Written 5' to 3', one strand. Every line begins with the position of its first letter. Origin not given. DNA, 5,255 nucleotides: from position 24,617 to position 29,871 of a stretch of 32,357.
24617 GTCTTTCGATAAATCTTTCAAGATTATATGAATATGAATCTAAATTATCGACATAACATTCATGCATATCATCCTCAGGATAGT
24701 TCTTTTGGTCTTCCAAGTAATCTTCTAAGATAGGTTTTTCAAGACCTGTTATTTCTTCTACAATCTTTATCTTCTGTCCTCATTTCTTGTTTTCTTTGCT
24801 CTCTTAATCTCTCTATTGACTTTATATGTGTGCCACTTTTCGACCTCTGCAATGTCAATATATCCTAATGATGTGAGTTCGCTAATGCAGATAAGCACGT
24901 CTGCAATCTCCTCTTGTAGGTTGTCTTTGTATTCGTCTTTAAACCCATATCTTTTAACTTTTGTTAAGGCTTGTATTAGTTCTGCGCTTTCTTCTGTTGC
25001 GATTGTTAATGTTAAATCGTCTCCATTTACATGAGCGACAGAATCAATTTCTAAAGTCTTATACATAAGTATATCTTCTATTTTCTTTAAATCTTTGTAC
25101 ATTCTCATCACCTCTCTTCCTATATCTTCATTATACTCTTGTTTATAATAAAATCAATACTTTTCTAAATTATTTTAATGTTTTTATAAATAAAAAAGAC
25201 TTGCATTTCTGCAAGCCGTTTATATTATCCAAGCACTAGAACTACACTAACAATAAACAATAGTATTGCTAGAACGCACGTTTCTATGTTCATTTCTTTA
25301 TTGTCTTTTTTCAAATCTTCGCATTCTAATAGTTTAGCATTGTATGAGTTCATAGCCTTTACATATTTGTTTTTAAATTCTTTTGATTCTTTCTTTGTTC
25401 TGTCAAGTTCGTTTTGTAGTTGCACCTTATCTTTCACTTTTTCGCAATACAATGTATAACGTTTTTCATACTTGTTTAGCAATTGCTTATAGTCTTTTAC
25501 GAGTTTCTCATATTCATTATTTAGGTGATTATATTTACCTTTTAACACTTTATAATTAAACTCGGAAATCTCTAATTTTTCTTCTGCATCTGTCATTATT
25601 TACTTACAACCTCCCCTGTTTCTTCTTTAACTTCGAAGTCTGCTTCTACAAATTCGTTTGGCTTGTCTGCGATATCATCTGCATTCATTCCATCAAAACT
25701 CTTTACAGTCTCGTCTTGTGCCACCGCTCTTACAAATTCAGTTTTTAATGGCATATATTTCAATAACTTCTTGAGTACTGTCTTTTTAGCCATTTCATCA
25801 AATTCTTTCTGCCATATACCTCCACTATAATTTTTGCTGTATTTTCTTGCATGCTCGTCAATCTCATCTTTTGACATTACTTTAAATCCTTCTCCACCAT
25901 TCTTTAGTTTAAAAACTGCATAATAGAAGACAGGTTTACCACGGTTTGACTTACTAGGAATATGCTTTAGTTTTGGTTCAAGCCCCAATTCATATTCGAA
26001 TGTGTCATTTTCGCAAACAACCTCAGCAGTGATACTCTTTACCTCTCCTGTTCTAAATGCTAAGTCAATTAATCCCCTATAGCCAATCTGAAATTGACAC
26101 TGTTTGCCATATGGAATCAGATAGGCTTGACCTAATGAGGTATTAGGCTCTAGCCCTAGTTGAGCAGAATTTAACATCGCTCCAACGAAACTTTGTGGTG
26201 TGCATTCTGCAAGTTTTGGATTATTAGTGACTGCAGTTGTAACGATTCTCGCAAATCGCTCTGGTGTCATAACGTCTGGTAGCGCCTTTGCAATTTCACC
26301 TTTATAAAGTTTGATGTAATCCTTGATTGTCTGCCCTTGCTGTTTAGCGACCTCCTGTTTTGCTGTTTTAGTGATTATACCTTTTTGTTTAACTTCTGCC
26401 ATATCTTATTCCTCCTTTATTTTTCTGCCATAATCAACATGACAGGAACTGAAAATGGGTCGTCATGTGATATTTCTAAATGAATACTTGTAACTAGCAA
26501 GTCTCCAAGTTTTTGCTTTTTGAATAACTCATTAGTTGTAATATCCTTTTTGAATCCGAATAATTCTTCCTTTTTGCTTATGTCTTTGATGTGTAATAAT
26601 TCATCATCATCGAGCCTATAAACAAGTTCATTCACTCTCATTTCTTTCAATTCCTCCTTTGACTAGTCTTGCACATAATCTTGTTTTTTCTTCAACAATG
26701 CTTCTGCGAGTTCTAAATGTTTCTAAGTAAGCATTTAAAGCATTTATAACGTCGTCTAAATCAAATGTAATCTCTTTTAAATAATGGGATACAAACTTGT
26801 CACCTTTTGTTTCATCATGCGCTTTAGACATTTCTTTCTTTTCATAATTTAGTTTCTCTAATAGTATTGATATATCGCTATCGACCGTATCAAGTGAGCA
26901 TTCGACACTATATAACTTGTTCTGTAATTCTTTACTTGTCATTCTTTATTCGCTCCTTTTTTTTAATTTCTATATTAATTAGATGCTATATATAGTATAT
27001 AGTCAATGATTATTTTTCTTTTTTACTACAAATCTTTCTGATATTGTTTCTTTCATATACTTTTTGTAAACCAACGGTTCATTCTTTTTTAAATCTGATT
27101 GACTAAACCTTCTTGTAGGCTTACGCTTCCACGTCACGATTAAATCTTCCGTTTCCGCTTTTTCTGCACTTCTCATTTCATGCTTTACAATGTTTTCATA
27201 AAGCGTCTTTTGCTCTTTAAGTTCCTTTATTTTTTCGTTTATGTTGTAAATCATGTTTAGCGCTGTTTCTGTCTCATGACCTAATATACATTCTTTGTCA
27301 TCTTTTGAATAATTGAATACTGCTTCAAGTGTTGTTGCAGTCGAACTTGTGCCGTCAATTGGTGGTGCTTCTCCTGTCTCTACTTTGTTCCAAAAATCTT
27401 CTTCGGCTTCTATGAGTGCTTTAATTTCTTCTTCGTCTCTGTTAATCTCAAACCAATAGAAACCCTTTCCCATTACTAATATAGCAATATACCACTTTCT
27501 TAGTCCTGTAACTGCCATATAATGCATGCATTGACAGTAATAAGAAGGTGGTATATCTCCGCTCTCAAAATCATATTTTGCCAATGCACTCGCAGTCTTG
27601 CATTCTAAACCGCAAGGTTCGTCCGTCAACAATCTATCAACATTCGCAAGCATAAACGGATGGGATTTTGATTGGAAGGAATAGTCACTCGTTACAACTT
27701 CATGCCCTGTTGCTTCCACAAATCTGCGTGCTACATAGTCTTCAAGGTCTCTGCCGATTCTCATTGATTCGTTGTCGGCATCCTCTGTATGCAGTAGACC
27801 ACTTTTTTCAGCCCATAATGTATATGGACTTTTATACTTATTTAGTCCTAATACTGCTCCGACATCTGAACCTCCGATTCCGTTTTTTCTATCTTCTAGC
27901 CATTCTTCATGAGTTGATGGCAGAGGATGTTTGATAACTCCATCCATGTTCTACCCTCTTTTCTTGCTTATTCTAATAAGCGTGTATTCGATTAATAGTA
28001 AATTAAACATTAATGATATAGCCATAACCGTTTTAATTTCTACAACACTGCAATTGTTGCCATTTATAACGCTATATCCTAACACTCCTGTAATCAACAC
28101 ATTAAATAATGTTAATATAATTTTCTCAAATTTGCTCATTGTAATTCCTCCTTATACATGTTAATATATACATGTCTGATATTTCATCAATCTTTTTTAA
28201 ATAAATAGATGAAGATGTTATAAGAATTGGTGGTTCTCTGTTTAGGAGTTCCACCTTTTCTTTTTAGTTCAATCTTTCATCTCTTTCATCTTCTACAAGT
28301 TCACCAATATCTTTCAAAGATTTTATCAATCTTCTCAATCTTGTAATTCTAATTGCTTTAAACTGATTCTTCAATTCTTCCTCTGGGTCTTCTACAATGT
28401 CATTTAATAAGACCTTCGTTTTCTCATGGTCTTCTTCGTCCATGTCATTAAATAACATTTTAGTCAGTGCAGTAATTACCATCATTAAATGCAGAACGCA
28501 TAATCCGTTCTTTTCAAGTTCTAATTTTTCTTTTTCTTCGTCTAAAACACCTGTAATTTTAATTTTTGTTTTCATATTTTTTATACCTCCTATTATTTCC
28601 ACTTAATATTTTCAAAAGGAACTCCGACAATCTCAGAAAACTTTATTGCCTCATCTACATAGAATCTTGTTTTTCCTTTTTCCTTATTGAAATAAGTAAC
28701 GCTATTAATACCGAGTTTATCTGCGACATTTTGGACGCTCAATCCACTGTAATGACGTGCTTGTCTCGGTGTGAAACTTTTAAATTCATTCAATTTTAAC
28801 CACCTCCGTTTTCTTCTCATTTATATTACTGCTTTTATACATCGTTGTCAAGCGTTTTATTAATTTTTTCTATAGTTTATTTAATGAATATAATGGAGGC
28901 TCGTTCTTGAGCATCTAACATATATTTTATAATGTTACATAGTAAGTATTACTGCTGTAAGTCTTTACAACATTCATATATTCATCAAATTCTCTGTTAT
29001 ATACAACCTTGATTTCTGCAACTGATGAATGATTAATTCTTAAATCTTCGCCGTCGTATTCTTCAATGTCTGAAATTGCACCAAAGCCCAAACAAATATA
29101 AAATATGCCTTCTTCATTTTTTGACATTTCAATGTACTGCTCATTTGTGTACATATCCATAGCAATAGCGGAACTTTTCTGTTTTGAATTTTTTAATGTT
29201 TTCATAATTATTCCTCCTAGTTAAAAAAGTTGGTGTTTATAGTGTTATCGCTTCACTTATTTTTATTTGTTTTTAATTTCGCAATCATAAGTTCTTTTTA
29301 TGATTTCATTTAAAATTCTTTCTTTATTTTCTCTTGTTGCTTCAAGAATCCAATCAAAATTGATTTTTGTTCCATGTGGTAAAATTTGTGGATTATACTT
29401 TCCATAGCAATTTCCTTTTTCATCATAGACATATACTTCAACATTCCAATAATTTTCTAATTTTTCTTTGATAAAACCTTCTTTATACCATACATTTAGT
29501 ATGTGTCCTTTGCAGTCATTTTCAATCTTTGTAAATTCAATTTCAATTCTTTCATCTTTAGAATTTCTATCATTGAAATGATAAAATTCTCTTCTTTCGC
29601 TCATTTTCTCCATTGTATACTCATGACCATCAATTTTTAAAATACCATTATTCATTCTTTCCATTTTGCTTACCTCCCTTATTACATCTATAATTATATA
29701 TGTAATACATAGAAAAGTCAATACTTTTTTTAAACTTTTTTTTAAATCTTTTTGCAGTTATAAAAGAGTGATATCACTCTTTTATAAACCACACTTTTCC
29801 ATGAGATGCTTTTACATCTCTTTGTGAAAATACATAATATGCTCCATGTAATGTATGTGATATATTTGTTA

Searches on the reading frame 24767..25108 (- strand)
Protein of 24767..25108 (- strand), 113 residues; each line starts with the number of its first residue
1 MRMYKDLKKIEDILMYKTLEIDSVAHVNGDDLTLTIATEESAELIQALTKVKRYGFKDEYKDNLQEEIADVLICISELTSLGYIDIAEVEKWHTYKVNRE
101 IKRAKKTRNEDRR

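Call 99: search_protein_families(library=pfam, max_evalue=0.01, proteins=[window:24767-25108:-])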
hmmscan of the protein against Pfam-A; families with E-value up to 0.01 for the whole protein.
window:24767-25108:- (113 aa): 2 families
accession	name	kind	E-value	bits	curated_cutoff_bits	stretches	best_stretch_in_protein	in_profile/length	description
PF03819.22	MazG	-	2e-06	28.4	22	1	33-99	6-68/74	MazG nucleotide pyrophosphohydrolase domain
PF02919.20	Topoisom_I_N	-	0.0011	19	25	1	16-110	17-110/213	Eukaryotic DNA topoisomerase I, DNA binding fragment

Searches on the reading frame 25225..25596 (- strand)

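Call 99: search_protein_families(library=pfam, max_evalue=0.01, proteins=[window:25225-25596:-])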
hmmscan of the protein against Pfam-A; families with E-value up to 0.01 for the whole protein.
window:25225-25596:- (123 aa): 1 family
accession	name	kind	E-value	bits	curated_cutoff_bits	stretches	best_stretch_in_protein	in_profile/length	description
PF10498.14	IFT57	-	0.0081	15.6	40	1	21-109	262-356/360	Intra-flagellar transport protein 57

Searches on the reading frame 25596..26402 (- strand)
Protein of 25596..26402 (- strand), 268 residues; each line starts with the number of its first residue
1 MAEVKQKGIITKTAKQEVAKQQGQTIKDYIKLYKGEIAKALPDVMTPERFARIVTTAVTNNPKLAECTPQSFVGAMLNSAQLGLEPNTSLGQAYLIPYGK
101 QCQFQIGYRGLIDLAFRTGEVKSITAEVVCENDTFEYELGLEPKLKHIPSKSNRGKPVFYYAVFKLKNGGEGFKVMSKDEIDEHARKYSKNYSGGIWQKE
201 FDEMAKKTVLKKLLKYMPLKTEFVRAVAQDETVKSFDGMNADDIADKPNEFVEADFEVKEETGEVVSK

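Call 11: search_protein_families(library=phrogs, proteins=[window:25596-26402:-])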
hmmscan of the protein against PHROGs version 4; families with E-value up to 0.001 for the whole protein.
window:25596-26402:- (268 aa): 4 families
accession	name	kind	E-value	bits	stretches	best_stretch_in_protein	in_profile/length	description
phrog_148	-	DNA, RNA and nucleotide metabolism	1.5e-95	322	1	8-260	14-263/387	RecT-like ssDNA annealing protein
phrog_34786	-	unknown function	3.9e-29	102.1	1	33-105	38-114/116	-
phrog_19737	-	unknown function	2.6e-15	57.6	1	36-120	20-106/108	-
phrog_2780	-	DNA, RNA and nucleotide metabolism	1.9e-08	35.1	1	91-212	74-193/369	RecT-like ssDNA annealing protein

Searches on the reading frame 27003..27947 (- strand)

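Call 11: search_protein_families(library=phrogs, proteins=[window:27003-27947:-])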
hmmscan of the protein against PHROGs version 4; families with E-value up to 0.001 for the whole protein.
window:27003-27947:- (314 aa): 7 families
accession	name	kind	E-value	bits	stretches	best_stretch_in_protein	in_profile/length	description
phrog_434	-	DNA, RNA and nucleotide metabolism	2.7e-98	330.6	1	8-313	52-366/372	RecE-like recombination exonuclease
phrog_149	-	DNA, RNA and nucleotide metabolism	1e-10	41.6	1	12-281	600-873/1242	exonuclease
phrog_19855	-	head and packaging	1.6e-07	30.3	1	13-118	466-572/1257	virion structural protein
phrog_1956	-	unknown function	7e-05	23.9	1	242-308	23-90/93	-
phrog_8474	-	unknown function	0.00011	22.9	1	15-36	26-47/48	-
phrog_6244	-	unknown function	0.00021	22.7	1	226-309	17-106/107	-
phrog_7655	-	DNA, RNA and nucleotide metabolism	0.00072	19.5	0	14-151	11-146/551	RecE-like recombination exonuclease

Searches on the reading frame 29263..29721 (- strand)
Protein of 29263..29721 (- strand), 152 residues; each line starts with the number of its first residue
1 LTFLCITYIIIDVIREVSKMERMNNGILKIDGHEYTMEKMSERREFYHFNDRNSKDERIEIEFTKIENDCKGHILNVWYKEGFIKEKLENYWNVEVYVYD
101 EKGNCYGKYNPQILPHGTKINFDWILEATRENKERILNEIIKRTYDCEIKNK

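Call 11: search_protein_families(library=phrogs, proteins=[window:29263-29721:-])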
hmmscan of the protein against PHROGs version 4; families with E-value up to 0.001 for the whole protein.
window:29263-29721:- (152 aa): 0 families

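Call 99: search_protein_families(library=pfam, max_evalue=0.01, proteins=[window:29263-29664:-])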
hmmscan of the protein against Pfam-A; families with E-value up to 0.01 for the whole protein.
window:29263-29664:- (133 aa): 0 families

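Call 100: search_protein_families(library=phrogs, max_evalue=0.01, proteins=[window:29263-29664:-])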
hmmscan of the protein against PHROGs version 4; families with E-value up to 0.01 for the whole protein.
window:29263-29664:- (133 aa): 2 families
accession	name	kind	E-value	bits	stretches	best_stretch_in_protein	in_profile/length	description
phrog_5698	-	unknown function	0.003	18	1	34-86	86-138/195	-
phrog_19771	-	unknown function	0.0046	17.4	1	29-86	95-150/240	-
